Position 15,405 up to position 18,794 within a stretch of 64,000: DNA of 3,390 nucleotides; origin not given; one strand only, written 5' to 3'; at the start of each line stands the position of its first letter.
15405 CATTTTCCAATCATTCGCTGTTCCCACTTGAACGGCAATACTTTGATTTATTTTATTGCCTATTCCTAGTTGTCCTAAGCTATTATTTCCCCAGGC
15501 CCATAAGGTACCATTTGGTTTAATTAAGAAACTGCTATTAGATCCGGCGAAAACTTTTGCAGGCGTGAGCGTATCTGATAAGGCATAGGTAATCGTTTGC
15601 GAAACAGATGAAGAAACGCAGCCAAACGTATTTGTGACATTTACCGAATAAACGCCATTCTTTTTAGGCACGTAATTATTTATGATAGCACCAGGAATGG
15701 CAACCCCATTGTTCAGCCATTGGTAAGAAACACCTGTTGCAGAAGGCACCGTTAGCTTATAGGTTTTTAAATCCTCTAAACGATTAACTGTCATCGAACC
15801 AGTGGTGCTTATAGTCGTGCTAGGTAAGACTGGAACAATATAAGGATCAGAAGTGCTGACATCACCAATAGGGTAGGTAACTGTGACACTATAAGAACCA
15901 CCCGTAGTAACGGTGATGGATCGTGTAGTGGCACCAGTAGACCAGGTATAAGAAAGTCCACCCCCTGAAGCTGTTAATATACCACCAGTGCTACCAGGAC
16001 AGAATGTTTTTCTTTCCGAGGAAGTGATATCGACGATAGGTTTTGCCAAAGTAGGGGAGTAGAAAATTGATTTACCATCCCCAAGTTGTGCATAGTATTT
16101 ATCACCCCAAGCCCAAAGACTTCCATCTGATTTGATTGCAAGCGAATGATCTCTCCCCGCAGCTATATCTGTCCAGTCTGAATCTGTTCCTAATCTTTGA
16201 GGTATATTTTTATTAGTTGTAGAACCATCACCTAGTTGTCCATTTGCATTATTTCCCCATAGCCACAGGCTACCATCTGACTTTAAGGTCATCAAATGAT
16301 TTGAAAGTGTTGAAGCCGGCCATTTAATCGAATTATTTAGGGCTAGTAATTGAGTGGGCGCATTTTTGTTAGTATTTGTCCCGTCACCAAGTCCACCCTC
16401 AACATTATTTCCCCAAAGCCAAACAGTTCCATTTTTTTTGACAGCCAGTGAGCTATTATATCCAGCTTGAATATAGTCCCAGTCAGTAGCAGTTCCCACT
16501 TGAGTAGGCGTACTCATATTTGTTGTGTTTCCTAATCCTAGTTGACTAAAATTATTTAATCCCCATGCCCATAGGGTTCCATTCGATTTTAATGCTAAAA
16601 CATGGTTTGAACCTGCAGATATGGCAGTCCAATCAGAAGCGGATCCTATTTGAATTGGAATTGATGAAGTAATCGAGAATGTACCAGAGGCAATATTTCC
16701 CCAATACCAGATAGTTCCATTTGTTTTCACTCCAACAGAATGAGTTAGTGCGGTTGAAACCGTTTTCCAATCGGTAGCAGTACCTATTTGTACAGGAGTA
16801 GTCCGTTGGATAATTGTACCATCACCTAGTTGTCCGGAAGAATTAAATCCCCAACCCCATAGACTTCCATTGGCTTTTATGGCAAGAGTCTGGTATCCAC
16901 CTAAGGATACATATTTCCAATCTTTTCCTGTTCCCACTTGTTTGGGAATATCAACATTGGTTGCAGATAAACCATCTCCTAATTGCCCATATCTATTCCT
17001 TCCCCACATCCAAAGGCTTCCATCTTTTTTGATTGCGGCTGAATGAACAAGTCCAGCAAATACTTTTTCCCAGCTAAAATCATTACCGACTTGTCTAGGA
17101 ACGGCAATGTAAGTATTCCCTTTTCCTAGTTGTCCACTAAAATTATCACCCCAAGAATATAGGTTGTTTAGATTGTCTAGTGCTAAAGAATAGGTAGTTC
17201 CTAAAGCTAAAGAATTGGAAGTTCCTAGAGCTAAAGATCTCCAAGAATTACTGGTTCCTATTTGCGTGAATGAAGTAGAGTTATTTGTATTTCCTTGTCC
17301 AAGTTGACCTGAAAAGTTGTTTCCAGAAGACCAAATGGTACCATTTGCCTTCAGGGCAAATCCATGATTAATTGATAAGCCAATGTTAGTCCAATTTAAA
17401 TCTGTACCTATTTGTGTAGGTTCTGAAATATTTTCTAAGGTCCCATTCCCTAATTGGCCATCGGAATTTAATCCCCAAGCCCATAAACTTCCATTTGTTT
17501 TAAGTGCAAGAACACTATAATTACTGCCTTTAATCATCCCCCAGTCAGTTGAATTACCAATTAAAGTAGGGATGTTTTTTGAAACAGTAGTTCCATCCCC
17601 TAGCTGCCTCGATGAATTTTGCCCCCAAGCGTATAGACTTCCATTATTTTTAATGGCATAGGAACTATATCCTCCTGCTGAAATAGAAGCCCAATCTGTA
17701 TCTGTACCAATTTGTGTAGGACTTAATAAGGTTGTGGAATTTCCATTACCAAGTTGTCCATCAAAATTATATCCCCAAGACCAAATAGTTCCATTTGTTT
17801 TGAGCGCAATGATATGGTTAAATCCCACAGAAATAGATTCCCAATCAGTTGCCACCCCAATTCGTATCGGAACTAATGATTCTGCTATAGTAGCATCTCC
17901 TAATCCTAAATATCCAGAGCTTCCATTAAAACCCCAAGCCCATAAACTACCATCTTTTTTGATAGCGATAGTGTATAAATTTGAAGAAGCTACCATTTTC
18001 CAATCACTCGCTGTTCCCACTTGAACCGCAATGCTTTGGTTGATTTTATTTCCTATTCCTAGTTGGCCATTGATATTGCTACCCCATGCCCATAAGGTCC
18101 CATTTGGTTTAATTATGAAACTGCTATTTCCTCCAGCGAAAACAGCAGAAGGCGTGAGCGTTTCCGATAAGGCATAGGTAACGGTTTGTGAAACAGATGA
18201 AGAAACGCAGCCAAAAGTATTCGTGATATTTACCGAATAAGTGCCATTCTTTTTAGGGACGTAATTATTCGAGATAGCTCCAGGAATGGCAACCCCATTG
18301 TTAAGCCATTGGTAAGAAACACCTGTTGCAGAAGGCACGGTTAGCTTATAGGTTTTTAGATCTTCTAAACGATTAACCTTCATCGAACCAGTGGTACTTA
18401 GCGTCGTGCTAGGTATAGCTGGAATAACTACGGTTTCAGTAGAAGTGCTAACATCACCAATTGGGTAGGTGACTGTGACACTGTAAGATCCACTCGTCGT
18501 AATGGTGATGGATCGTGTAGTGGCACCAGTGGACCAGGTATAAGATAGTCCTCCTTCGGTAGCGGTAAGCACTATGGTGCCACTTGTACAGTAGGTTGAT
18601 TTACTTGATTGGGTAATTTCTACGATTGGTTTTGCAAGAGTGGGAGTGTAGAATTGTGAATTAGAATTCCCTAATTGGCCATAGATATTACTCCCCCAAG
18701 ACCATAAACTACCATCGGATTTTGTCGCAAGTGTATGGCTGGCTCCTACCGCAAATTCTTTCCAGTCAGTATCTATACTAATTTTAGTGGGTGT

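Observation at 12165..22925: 3,586-aa T9SS-exported protein built from 56 RCC1-like propeller blades (four 14-blade blocks)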

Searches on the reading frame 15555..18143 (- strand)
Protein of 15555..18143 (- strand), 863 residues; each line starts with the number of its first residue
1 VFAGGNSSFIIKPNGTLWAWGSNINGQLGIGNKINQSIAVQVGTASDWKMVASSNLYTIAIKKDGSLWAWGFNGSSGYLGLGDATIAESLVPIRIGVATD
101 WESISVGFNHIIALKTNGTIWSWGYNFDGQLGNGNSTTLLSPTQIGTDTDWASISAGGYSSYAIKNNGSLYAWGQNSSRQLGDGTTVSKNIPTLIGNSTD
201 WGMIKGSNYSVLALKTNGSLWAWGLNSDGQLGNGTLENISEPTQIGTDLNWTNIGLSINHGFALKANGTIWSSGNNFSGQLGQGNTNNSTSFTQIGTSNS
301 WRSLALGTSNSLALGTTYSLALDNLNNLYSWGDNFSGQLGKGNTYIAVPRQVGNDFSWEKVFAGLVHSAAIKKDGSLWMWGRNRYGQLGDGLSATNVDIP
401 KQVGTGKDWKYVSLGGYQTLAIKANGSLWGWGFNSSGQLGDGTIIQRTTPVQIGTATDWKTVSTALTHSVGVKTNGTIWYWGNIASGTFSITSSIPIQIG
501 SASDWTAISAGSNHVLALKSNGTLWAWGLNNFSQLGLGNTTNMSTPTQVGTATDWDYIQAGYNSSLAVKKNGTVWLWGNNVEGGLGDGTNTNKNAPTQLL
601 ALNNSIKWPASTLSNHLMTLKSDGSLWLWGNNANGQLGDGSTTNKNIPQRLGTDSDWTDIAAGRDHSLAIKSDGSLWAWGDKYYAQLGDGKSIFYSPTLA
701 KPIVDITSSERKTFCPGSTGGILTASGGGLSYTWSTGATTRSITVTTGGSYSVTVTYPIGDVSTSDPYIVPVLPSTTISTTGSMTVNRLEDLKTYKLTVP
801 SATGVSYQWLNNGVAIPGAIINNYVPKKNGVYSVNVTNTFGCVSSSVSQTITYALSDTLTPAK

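Call 22: search_solved_structures(query=window:15555-18143:-, max_evalue=0.00001)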
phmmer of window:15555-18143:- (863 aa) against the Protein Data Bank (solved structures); distinct sequences matched with E-value up to 0.00001: 31.
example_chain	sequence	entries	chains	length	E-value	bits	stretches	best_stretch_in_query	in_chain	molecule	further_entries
6xzm_A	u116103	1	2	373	5.1e-42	147.4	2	312-450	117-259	Ultraviolet-B receptor UVR8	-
4dnu_A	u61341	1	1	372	1.7e-41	145.6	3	312-450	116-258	AT5g63860/MGI19_6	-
4nc4_A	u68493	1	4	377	2.7e-41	145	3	312-450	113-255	Ultraviolet-B receptor UVR8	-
4dnv_A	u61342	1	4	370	2.9e-41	144.8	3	312-450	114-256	AT5g63860/MGI19_6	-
8gqe_B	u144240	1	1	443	4.3e-41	144.3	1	503-603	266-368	Ultraviolet-B receptor UVR8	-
6xzl_A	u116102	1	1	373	5.5e-41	143.9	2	312-450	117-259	Ultraviolet-B receptor UVR8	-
6xzn_A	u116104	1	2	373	1.1e-40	142.9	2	312-450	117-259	Ultraviolet-B receptor UVR8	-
4o2w_A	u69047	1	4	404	1.1e-40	142.9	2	492-685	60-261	E3 ubiquitin-protein ligase HERC1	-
4dnw_A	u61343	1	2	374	1.3e-40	142.7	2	312-450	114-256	AT5g63860/MGI19_6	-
4naa_A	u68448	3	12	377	1.5e-40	142.5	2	312-450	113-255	Ultraviolet-B receptor UVR8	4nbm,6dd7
4d9s_A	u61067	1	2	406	1.8e-40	142.2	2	312-450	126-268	UVB-resistance protein UVR8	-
7vgg_B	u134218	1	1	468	3.8e-40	141.2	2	312-450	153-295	Ultraviolet-B receptor UVR8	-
4jhp_C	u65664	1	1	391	2.1e-38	135.4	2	313-547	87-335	X-linked retinitis pigmentosa GTPase regulator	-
4jhn_A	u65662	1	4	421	3.1e-38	134.8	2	313-547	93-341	X-linked retinitis pigmentosa GTPase regulator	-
4qam_A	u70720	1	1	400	9.5e-38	133.2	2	313-547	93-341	X-linked retinitis pigmentosa GTPase regulator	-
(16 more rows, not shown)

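Call 41: predict_structure(alignment_id=A1)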
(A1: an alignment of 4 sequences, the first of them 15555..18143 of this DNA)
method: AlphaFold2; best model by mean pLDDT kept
length: 863 residues; sequences in the alignment: 4
mean_pLDDT: 62.7   pTM: 0.44
mean pLDDT of the five models: 62.7, 55.3, 54.1, 53.3, 52.3
residues with pLDDT >= 90: 4; 70-90: 373; 50-70: 260; < 50: 226
segments of 3 or more residues with pLDDT < 50: 176-179, 233-236, 275-290, 303-323, 326-328, 330-350, 352-356, 485-490, 680-795, 838-863
pLDDT, mean of each block of 10 residues (from residue 1): 64 83 78 71 78 80 88 66 58 82 80 88 67 60 80 74 81 59 53 74 68 82 63 52 76 65 71 50 38 58 39 32 47 38 42 54 65 77 68 57 76 77 87 72 69 75 78 85 53 71 76 81 83 72 76 78 80 81 72 77 66 68 83 62 74 74 66 61 32 26 22 28 27 31 32 33 31 37 37 50 65 72 64 58 40 39 30
secondary structure, 60 per line:
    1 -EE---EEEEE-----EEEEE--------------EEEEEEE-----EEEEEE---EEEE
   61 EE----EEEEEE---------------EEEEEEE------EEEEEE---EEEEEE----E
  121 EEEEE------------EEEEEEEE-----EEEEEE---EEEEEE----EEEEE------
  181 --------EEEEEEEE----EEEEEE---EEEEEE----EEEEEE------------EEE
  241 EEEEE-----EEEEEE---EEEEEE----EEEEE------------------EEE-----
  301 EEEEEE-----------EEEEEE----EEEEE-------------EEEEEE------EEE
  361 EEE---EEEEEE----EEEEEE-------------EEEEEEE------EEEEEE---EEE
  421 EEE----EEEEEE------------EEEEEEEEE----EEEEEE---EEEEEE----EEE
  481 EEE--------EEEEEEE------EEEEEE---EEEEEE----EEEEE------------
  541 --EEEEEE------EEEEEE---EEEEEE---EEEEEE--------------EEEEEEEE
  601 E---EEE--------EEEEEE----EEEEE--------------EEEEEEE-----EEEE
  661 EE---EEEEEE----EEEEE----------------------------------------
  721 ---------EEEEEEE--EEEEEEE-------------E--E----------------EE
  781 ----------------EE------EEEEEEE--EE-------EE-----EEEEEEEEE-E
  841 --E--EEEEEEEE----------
elements in order (helices of 4 or more, strands of 3 or more residues): E7-11 E17-21 E36-42 E48-53 E57-62 E67-72 E88-94 E101-106 E110-115 E120-125 E138-145 E151-156 E160-165 E170-174 E189-196 E201-206 E210-215 E220-225 E238-245 E251-256 E260-265 E270-274 E293-295 E301-306 E318-323 E328-332 E346-351 E358-363 E367-372 E377-382 E396-402 E409-414 E418-423 E428-433 E446-454 E459-464 E468-473 E478-483 E492-498 E505-510 E514-519 E524-528 E543-548 E555-560 E564-569 E573-578 E593-601 E605-607 E616-621 E626-630 E645-651 E657-662 E666-671 E676-680 E730-736 E739-745 E805-811 E830-838 E846-853

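Call 56: fold_search(model_id=the predicted structure, library=pdb)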
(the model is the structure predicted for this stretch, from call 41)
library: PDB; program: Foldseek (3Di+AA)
matches with E <= 10: 1331; with E <= 0.001: 644
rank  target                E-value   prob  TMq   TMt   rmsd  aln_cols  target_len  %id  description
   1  4dnw_A                5.2e-27  1.00  0.37  0.84   2.6       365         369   26  Crystal structure of UVB-resistance protein UVR8 (released 2012-03-07)
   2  4dnv_A                6.0e-26  1.00  0.37  0.84   2.9       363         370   27  Crystal structure of the W285F mutant of UVB-resistance protein UVR8 (released 2012-03-07)
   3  4dnu                  6.3e-26  1.00  0.37  0.84   2.9       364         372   27  Crystal structure of the W285A mutant of UVB-resistance protein UVR8 (released 2012-03-07)
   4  4d9s_A                8.8e-26  1.00  0.37  0.81   2.7       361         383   27  Crystal structure of Arabidopsis thaliana UVR8 (UV Resistance locus 8) (released 2012-04-04)
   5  4dnw_B                9.7e-26  1.00  0.37  0.84   2.8       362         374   27  Crystal structure of UVB-resistance protein UVR8 (released 2012-03-07)
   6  6xzn_A                1.1e-25  1.00  0.37  0.84   2.6       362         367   26  Arabidopsis UV-B photoreceptor UVR8 mutant G101S W285A (released 2021-01-13)
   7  6xzl                  1.6e-25  1.00  0.37  0.83   3.4       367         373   26  Arabidopsis UV-B photoreceptor UVR8 mutant D96N D107N (released 2021-01-13)
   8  4nc4_A                1.9e-25  1.00  0.37  0.85   2.8       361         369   27  Crystal structure of photoreceptor AtUVR8 mutant W285F and light-induced structural changes at 120K (released 2016-10-26)
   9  4d9s_B                2.6e-25  1.00  0.37  0.83   2.6       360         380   27  Crystal structure of Arabidopsis thaliana UVR8 (UV Resistance locus 8) (released 2012-04-04)
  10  4dnv_B                3.9e-25  1.00  0.37  0.85   2.5       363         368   27  Crystal structure of the W285F mutant of UVB-resistance protein UVR8 (released 2012-03-07)
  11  6dd7_A                5.4e-25  1.00  0.37  0.84   2.6       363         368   27  Crystal structure of plant UVB photoreceptor UVR8 from in situ serial Laue diffraction (released 2018-07-18)
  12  8gqe_B                1.0e-24  1.00  0.37  0.81   2.6       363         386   27  Crystal structure of the W285A mutant of UVR8 in complex with RUP2 (released 2022-09-14)
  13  6xzn_B                2.5e-24  1.00  0.36  0.84   2.5       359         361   27  Arabidopsis UV-B photoreceptor UVR8 mutant G101S W285A (released 2021-01-13)
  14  6xzm_A                2.8e-24  1.00  0.37  0.84   2.6       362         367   26  Arabidopsis UV-B photoreceptor UVR8 mutant D96N D107N W285A (released 2021-01-13)
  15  7vgg_B                2.1e-23  1.00  0.37  0.83   2.7       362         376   27  Cryo-EM structure of Ultraviolet-B activated UVR8 in complex with COP1 (released 2022-05-04)
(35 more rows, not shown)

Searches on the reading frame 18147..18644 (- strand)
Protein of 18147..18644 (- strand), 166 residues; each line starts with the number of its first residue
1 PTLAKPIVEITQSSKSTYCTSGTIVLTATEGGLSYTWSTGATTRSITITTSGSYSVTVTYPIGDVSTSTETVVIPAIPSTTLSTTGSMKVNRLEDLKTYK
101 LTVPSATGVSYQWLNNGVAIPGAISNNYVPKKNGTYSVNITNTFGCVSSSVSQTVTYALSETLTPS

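Call 13: search_protein_families(library=pfam, proteins=[window:18147-18644:-], max_evalue=5)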
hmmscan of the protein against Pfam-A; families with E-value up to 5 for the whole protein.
seq(166 aa): 3 families
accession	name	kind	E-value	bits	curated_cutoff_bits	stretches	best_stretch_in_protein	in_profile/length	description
PF07679.22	I-set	-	0.059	13.9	23.7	0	131-154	66-89/90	Immunoglobulin I-set domain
PF14054.11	DUF4249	-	0.14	12.1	28.5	1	17-113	49-149/269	Domain of unknown function (DUF4249)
PF13895.12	Ig_2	-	0.47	11.1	27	1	103-152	23-76/79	Immunoglobulin domain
